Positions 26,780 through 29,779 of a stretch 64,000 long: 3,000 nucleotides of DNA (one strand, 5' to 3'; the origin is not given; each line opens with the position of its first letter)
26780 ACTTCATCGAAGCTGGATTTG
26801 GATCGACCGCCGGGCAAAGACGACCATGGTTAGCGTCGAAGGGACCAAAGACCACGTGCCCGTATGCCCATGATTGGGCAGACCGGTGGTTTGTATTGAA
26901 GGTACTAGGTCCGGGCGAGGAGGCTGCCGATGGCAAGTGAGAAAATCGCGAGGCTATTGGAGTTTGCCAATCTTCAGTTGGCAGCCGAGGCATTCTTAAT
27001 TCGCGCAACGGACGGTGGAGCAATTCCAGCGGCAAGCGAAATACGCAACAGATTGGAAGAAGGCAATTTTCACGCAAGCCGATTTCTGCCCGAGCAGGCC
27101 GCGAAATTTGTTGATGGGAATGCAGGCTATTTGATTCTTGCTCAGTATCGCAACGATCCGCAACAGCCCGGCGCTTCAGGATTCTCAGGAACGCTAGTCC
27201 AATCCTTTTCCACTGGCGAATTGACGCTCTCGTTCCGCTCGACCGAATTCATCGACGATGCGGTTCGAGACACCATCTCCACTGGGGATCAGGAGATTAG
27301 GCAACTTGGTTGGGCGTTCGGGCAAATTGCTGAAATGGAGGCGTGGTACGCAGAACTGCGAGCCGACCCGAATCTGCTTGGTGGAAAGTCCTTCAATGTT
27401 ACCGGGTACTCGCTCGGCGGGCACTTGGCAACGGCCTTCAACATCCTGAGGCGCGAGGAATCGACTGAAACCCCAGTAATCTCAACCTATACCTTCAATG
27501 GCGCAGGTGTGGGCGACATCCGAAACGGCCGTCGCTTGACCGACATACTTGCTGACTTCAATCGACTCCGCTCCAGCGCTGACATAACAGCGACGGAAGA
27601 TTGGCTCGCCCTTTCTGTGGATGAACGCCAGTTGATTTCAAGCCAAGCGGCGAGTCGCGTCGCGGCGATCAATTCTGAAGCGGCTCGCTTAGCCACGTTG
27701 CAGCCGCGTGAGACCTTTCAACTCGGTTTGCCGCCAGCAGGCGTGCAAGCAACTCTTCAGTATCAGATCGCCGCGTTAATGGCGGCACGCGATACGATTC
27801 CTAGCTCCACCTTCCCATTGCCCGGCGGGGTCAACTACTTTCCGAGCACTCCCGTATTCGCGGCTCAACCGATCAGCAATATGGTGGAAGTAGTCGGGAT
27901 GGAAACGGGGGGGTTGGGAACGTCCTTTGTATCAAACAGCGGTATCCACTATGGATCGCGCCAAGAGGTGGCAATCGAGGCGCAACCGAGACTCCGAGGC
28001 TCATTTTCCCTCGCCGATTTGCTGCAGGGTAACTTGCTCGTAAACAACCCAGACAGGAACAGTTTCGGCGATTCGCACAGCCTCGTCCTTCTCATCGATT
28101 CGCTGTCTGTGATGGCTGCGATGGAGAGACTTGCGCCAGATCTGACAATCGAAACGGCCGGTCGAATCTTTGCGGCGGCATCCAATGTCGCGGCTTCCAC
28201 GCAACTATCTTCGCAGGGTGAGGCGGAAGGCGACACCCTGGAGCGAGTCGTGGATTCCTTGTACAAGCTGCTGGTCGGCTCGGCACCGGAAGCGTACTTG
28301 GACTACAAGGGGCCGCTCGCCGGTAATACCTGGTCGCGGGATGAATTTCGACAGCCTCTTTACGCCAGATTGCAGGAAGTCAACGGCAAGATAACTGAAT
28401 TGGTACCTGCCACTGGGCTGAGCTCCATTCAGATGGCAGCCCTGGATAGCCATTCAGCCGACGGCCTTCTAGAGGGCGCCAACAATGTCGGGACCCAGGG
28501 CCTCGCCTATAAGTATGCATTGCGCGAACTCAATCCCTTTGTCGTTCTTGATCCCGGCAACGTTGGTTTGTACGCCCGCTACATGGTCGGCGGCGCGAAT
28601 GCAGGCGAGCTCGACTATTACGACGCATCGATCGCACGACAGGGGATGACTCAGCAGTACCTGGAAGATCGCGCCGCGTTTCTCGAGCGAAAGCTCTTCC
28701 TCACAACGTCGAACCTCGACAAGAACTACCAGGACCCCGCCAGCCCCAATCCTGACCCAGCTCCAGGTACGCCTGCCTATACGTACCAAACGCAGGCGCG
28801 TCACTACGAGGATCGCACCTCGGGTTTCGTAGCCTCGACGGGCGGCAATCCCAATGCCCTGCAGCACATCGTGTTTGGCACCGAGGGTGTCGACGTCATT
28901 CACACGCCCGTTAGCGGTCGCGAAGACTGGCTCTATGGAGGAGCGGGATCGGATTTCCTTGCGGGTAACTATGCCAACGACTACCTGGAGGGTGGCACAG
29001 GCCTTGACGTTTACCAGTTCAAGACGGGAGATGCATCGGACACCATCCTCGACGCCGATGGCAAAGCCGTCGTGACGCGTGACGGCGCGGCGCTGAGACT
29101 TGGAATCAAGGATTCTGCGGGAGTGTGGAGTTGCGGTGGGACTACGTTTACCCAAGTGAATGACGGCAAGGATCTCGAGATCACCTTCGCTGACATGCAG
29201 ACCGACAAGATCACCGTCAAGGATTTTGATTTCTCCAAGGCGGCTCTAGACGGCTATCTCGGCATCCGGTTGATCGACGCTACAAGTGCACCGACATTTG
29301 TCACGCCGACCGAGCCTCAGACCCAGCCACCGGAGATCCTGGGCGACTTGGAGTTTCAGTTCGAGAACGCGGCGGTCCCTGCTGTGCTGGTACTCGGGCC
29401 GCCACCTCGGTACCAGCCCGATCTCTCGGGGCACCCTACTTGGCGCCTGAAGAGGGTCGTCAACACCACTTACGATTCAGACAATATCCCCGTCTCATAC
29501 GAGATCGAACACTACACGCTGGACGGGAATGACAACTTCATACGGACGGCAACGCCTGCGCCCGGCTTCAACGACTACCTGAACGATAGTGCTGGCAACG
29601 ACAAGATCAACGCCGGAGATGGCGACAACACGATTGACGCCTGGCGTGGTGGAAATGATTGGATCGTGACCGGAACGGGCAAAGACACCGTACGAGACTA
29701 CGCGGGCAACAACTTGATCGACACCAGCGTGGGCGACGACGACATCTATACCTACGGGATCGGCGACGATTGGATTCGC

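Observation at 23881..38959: Split type I secretion locus: ABC exporter and HlyD adaptor separated by 11.5 kb carrying a lipoprotein, a giant lipase-RTX gene and a TA pair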

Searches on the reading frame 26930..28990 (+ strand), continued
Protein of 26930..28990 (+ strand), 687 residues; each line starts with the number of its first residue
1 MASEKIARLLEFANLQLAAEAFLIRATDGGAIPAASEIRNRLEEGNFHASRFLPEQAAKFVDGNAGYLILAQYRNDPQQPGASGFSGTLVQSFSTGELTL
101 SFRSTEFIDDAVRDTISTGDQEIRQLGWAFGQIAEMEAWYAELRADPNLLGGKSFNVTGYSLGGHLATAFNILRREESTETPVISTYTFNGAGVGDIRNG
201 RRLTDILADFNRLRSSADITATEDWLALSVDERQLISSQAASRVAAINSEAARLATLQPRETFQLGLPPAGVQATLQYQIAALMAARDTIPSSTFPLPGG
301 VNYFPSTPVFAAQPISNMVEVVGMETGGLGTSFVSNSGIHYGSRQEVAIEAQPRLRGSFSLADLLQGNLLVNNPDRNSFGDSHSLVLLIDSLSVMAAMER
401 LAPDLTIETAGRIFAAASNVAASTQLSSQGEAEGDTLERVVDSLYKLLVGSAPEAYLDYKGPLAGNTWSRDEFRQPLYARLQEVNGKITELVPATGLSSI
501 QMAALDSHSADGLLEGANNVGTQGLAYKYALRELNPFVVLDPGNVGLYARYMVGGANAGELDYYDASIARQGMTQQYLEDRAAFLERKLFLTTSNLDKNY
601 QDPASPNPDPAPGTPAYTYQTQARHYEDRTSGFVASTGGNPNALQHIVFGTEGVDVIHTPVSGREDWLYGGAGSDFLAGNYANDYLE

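Call 33: search_solved_structures(query=A2, max_evalue=1, show_alignments=2)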
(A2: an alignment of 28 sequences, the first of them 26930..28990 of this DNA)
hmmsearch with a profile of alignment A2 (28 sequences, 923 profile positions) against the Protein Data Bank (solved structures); distinct sequences matched with E-value up to 1: 38.
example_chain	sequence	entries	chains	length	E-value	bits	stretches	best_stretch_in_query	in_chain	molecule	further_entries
7usl_C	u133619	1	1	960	3.5e-48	168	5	664-786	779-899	Bifunctional hemolysin-adenylate cyclase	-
7rah_E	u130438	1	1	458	1.3e-27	100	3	640-786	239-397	Bifunctional adenylate cyclase toxin/hemolysin CyaA,Bifunctional adenylate cyclase toxin/h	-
6sus_A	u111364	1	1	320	2.7e-23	85.7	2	662-786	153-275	Bifunctional hemolysin/adenylate cyclase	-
9p6c_A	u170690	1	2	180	1.1e-14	57.2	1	666-786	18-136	Hemolysin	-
9p0c_A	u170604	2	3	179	1.7e-14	56.6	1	666-786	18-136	Hemolysin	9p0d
5cvw_A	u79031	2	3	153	8.5e-14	54.2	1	668-786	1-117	Bifunctional hemolysin/adenylate cyclase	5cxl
2zj6_A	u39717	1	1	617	5.6e-13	51.5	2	672-750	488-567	Lipase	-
2z8x_A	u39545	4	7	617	8.3e-13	51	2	672-750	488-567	Lipase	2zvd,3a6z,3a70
2zj7_A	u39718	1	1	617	8.3e-13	51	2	672-750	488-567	Lipase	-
2z8z_A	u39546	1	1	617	1e-12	50.7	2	672-750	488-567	Lipase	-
2agm_A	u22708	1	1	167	5.1e-11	45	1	673-751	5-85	Poly(beta-D-mannuronate) C5 epimerase 4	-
2ml3_A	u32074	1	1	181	1.1e-09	40.6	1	666-766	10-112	Poly(beta-D-mannuronate) C5 epimerase 6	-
2ml1_A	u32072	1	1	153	1.3e-09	40.3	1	668-750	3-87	Poly(beta-D-mannuronate) C5 epimerase 6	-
2ml2_A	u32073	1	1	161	3e-09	39.2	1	663-752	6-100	Poly(beta-D-mannuronate) C5 epimerase 6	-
2qua_A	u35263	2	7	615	1.4e-08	37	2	633-771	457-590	Extracellular lipase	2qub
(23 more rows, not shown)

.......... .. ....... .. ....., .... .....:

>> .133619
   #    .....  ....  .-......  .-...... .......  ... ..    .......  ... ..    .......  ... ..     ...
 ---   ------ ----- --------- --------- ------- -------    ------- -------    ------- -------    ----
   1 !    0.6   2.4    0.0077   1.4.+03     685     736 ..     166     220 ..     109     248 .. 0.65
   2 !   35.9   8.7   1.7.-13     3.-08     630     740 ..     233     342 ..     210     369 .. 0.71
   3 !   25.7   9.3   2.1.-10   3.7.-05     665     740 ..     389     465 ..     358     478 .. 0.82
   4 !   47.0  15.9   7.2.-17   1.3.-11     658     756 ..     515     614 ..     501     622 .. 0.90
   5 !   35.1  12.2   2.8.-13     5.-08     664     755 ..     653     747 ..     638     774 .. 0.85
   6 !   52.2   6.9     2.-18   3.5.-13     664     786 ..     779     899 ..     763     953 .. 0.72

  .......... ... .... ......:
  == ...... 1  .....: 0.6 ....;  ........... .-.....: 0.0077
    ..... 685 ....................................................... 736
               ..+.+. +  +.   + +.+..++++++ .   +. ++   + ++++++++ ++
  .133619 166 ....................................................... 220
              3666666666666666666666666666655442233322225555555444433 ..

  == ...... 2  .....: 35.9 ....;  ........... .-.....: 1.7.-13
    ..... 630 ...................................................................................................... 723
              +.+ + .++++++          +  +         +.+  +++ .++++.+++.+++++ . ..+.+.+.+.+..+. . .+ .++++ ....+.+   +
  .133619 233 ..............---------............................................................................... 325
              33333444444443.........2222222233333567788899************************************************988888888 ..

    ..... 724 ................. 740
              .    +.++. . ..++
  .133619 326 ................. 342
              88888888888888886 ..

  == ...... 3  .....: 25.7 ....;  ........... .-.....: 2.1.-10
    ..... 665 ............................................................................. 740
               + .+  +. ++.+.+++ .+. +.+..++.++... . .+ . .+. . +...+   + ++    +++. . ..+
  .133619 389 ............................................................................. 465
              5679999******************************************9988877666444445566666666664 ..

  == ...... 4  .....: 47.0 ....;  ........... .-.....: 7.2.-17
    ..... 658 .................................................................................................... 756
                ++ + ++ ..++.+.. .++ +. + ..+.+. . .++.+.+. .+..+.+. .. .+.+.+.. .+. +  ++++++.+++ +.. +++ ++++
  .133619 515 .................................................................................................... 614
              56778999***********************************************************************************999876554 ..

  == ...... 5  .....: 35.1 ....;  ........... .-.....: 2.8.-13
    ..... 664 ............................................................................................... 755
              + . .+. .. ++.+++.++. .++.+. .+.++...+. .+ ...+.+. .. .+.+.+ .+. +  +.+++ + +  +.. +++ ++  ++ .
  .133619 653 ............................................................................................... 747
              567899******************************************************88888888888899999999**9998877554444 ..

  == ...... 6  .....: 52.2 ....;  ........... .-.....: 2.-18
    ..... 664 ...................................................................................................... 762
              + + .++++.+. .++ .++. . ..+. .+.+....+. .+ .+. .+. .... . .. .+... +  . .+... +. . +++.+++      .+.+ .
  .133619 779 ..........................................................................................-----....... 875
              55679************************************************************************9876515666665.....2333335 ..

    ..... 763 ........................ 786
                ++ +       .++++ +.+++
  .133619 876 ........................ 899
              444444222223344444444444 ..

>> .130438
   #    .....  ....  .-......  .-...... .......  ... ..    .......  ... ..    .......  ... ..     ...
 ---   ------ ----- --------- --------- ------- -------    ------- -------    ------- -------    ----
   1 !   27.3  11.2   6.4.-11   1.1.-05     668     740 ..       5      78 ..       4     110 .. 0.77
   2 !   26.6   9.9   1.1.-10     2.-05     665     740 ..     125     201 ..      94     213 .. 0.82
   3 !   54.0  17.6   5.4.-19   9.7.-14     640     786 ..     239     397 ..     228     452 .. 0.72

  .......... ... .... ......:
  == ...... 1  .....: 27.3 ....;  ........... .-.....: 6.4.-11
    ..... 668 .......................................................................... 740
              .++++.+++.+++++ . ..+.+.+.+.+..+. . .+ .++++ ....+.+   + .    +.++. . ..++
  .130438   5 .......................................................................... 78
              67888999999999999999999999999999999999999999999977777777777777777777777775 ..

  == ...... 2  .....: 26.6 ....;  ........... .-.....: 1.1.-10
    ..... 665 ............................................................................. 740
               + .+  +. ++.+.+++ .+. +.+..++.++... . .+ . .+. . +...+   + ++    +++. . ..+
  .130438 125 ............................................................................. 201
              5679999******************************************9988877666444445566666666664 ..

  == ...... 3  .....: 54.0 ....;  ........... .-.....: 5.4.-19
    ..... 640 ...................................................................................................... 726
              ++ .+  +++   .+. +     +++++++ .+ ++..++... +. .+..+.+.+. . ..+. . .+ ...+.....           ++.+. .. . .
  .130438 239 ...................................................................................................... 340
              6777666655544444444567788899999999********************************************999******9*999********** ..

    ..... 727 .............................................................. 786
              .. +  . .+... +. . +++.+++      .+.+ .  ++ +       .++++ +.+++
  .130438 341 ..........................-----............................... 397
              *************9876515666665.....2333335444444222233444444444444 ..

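Call 49: predict_structure(alignment_id=A3)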
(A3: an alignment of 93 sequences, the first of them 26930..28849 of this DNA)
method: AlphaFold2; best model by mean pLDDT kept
length: 640 residues; sequences in the alignment: 93
mean_pLDDT: 87.6   pTM: 0.92
mean pLDDT of the five models: 87.6, 86.3, 86.1, 85.3, 85.3
residues with pLDDT >= 90: 412; 70-90: 146; 50-70: 70; < 50: 12
segments of 3 or more residues with pLDDT < 50: 563-567
pLDDT, mean of each block of 10 residues (from residue 1): 85 97 92 97 91 96 96 79 91 98 81 91 96 97 98 98 97 96 97 94 98 97 98 98 96 85 68 95 98 78 82 97 81 87 95 90 88 84 89 97 95 94 91 92 91 77 79 93 93 73 95 93 90 94 74 55 49 81 92 84 56 61 75 65
secondary structure, 60 per line:
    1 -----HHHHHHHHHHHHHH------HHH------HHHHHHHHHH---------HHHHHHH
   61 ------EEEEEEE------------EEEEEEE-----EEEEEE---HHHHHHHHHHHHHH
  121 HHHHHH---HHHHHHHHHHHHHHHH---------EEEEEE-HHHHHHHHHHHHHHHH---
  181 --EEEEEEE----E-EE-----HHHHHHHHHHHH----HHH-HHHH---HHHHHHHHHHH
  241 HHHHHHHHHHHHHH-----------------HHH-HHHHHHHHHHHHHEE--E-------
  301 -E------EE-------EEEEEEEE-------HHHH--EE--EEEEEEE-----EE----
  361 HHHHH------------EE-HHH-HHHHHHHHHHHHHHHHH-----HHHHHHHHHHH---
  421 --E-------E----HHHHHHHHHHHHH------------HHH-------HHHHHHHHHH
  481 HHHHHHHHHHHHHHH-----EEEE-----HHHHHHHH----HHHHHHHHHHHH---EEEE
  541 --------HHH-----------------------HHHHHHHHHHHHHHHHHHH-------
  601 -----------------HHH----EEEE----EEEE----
elements in order: H6-19 H35-44 H54-60 E67-73 E86-92 E98-103 H107-126 H130-145 E155-160 H162-177 E183-189 H203-214 H223-226 H230-254 H276-288 E318-325 H333-336 E343-349 H361-365 H385-401 H407-417 H436-448 H471-495 E501-504 H510-517 H522-533 E537-540 H575-593 E625-628 E633-636

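Call 53: fold_search(model_id=the predicted structure, library=pdb)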
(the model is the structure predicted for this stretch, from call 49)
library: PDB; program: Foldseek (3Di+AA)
matches with E <= 10: 768; with E <= 0.001: 4
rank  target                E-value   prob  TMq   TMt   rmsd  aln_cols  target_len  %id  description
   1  3o0d_D                3.4e-04  1.00  0.20  0.40   6.7       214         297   16  Crystal structure of Lip2 lipase from Yarrowia lipolytica at 1.7 A resolution (released 2010-11-24)
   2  3o0d_F                6.7e-04  1.00  0.20  0.38   6.8       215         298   17  Crystal structure of Lip2 lipase from Yarrowia lipolytica at 1.7 A resolution (released 2010-11-24)
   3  3o0d_G                8.2e-04  1.00  0.19  0.37   6.4       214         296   16  Crystal structure of Lip2 lipase from Yarrowia lipolytica at 1.7 A resolution (released 2010-11-24)
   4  2ory_A                8.2e-04  1.00  0.20  0.34  12.5       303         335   12  Crystal structure of M37 lipase (released 2008-01-29)
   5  5ch8                  1.6e-03  1.00  0.18  0.37   6.7       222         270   13  Crystal structure of MDLA N225Q mutant form Penicillium cyclopium (released 2016-04-20)
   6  3mve_B                1.7e-03  0.92  0.19  0.27  14.5       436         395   10  Crystal structure of a novel pyruvate decarboxylase (released 2011-05-18)
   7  3o0d_A                1.8e-03  1.00  0.20  0.38   6.7       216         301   16  Crystal structure of Lip2 lipase from Yarrowia lipolytica at 1.7 A resolution (released 2010-11-24)
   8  6l7n                  1.9e-03  1.00  0.20  0.41   5.7       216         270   14  crystal structure of a FUNGAL LIPASES (released 2020-11-04)
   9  4jei                  2.1e-03  1.00  0.20  0.39   4.8       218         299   16  Nonglycosylated Yarrowia lipolytica LIP2 lipase (released 2013-03-13)
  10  3our_E                3.8e-03  0.87  0.18  0.26  14.1       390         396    9  Crystal structure of complex between EIIA and a novel pyruvate decarboxylase (released 2011-06-01)
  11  3our_A                4.2e-03  0.90  0.19  0.27  14.0       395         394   11  Crystal structure of complex between EIIA and a novel pyruvate decarboxylase (released 2011-06-01)
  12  8w2d_A                4.4e-03  0.57  0.15  0.24  18.3       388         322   15  holo-PCP-Thioesterase di-domain structure from the sulfazecin biosynthetic nonribosomal peptide synthetase, SulM (released 2024-08-07)
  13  4i4c_B                5.5e-03  0.84  0.18  0.27  15.1       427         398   11  Crystal structure of the protein frsA complexed with unknown ligand (released 2013-10-09)
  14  4i4c_A                6.4e-03  0.80  0.18  0.26  14.5       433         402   11  Crystal structure of the protein frsA complexed with unknown ligand (released 2013-10-09)
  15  2vf2_A                6.7e-03  0.95  0.14  0.28  14.5       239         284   11  X-ray crystal structure of HsaD from Mycobacterium tuberculosis (released 2007-11-06)
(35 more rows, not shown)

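Call 56: search_protein_families(library=ncbifam, proteins=[window:26930-28849:+], max_evalue=0.001)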
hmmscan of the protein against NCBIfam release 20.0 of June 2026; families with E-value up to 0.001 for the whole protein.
window:26930-28849:+ (640 aa): 0 families

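Call 93: search_protein_families(library=pfam, proteins=[P0021, P0058, P0026, P0103], max_evalue=0.01)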
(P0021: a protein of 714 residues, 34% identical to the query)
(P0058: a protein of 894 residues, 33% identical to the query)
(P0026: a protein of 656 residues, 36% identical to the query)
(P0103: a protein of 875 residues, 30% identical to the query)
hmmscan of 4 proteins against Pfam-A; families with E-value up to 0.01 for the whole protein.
P0021 (714 aa): 1 family
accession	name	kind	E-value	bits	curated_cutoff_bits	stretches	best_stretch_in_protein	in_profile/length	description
PF00353.25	HemolysinCabind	-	1.4e-08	35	23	1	665-700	1-36/36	RTX calcium-binding nonapeptide repeat (4 copies)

P0058 (894 aa): 2 families
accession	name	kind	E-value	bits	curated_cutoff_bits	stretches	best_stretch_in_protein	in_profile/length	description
PF00353.25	HemolysinCabind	-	4.2e-13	49.4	23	2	693-727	1-35/36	RTX calcium-binding nonapeptide repeat (4 copies)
PF00561.26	Abhydrolase_1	-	0.00044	20.4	25.8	1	123-176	53-100/245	alpha/beta hydrolase fold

P0026 (656 aa): 0 families

P0103 (875 aa): 3 families
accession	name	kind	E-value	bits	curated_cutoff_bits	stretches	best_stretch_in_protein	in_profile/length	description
PF00353.25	HemolysinCabind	-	4.2e-12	46.2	23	2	741-770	7-36/36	RTX calcium-binding nonapeptide repeat (4 copies)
PF00561.26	Abhydrolase_1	-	1.2e-05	25.6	25.8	1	151-197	51-96/245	alpha/beta hydrolase fold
PF12146.15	Hydrolase_4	-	0.00016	21.5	27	1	152-253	59-158/239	Serine aminopeptidase, S33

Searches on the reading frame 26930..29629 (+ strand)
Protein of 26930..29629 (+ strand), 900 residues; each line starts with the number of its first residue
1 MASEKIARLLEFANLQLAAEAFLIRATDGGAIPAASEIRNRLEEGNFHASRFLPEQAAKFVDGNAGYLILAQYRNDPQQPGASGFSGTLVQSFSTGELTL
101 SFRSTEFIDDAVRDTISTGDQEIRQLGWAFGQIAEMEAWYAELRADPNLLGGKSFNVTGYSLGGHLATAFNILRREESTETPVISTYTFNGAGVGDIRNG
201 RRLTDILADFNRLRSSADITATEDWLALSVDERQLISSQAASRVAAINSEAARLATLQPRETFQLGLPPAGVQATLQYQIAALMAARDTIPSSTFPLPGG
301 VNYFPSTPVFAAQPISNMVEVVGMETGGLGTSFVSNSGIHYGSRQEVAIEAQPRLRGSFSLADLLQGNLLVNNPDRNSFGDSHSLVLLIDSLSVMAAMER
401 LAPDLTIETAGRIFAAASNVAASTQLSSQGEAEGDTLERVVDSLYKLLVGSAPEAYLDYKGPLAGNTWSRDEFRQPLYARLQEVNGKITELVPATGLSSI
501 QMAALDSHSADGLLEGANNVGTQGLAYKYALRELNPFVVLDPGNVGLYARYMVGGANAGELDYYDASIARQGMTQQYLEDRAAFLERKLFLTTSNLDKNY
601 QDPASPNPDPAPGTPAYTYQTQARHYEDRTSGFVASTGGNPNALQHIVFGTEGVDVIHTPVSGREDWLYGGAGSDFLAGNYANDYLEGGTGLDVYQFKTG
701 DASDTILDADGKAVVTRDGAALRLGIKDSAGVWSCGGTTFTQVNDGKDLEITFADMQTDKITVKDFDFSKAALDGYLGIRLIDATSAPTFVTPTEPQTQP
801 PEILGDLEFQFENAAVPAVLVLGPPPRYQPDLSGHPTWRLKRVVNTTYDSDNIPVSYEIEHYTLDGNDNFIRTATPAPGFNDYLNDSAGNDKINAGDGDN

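Call 32: search_protein_families(library=pfam, proteins=[window:26930-29629:+], max_evalue=1)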
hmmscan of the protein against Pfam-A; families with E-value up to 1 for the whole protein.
seq(900 aa): 3 families
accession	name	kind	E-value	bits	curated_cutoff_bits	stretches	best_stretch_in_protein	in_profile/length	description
PF00353.25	HemolysinCabind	-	2.3e-06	27.9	23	2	665-694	6-35/36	RTX calcium-binding nonapeptide repeat (4 copies)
PF01764.32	Lipase_3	-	0.00029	21.2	22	1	154-219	64-131/140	Lipase (class 3)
PF16168.11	AIDA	-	0.046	14.2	27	1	681-720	15-53/63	Adhesin of bacterial autotransporter system, probable stalk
